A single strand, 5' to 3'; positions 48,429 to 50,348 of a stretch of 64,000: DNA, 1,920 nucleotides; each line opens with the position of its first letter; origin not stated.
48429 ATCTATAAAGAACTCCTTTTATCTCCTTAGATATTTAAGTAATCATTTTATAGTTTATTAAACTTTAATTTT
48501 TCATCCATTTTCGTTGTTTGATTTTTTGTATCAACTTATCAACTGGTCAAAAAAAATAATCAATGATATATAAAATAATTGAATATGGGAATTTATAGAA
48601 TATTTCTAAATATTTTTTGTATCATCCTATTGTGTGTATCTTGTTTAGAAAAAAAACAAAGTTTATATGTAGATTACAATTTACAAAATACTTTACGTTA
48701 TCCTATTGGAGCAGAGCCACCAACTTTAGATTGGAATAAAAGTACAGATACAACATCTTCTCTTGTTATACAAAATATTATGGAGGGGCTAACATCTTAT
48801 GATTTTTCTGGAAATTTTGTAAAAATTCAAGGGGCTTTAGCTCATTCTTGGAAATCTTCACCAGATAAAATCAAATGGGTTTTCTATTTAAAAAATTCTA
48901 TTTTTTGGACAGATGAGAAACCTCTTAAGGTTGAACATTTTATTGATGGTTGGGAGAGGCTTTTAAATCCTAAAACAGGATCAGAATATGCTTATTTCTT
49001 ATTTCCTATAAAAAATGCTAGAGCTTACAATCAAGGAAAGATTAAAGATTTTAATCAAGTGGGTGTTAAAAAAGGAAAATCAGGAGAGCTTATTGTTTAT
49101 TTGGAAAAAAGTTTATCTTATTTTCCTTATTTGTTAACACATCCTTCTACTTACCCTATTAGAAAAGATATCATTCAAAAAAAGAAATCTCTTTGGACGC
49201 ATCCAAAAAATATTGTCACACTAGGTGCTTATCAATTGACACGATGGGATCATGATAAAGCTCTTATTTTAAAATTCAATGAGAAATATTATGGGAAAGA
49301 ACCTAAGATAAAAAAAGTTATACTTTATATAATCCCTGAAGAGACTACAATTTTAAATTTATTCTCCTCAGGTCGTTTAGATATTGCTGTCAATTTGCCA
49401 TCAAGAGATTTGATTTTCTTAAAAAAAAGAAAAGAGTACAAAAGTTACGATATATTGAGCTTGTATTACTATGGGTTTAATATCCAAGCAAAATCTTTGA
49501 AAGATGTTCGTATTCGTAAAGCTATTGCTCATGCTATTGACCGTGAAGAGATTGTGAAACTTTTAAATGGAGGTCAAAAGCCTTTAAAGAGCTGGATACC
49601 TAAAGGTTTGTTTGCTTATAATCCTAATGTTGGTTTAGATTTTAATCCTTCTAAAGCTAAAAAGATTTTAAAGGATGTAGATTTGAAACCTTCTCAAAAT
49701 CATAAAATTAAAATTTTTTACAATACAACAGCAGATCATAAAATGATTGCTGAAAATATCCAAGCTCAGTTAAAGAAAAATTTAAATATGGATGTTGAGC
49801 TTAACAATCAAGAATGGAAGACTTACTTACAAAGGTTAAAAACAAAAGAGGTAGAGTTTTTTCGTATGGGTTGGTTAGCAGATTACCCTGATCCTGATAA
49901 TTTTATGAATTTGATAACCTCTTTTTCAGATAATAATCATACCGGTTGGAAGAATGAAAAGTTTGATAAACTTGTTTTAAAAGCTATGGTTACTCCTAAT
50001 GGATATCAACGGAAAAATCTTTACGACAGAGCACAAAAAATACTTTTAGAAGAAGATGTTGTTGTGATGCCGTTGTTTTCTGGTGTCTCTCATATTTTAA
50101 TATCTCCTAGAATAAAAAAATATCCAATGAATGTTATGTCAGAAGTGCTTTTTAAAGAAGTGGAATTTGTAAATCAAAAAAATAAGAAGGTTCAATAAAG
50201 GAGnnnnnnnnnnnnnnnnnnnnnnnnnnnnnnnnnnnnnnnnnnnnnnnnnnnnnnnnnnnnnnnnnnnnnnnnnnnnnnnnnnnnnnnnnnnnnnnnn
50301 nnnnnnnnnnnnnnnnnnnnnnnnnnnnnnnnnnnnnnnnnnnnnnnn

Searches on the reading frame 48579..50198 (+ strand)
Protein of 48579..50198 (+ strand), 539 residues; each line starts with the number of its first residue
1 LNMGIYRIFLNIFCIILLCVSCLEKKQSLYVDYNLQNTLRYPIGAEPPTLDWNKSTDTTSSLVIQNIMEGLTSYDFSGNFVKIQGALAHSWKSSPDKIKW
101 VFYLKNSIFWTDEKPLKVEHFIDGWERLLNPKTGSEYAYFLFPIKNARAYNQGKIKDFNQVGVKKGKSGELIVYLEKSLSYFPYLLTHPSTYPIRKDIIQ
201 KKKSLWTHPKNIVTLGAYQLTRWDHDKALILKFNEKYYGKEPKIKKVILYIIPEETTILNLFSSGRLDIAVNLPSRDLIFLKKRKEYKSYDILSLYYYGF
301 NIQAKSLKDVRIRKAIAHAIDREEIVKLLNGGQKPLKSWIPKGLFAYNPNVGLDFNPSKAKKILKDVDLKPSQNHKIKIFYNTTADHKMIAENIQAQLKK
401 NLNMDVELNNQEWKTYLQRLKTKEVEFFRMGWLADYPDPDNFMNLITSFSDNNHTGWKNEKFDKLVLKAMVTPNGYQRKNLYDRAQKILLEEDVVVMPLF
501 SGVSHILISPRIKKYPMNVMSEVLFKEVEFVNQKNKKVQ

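Call 21: search_protein_families(library=ncbifam, max_evalue=1e-10, proteins=[window:48579-50198:+])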
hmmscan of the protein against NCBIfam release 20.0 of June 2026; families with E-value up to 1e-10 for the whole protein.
window:48579-50198:+ (539 aa): 10 families
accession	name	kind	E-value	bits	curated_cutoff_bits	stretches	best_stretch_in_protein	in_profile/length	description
NF011684.0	PRK15104.1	equivalog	4e-76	256.8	947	1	36-515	38-524/543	oligopeptide ABC transporter substrate-binding protein OppA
NF007287.0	PRK09755.1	equivalog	7.7e-61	206.5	1098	1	35-522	31-523/535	ABC transporter substrate-binding protein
NF043070.1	DppA_dipep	equivalog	3e-34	118.5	1005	1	211-529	206-533/535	dipeptide ABC transporter periplasmic-binding protein DppA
NF045467.1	Opp4A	equivalog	2.1e-33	115.4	650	1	38-522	36-548/556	oligopeptide ABC transporter substrate-binding protein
TIGR02294.1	nickel_nikA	equivalog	8.2e-27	93.9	393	1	59-500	26-471/501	nickel ABC transporter substrate-binding protein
NF011689.0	PRK15109.1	equivalog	1.8e-24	86.3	560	1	210-504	210-512/547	ABC transporter substrate-binding protein SapA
NF011942.0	PRK15413.1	equivalog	2.2e-19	69.5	594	1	44-496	35-478/512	glutathione ABC transporter substrate-binding protein GsiB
NF045468.1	Opp5A_nikA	equivalog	2e-17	62.8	600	1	81-488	55-446/488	nickel ABC transporter substrate-binding protein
NF047575.1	opine_bind_CntA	exception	5.7e-17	61.4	800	1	83-507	77-510/535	staphylopine-dependent metal ABC transporter substrate-binding lipoprotein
NF043077.1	MMSYN1_0169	equivalog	7.9e-11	41.1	650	0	45-115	44-113/896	oligopeptide ABC transporter substrate-binding protein OppA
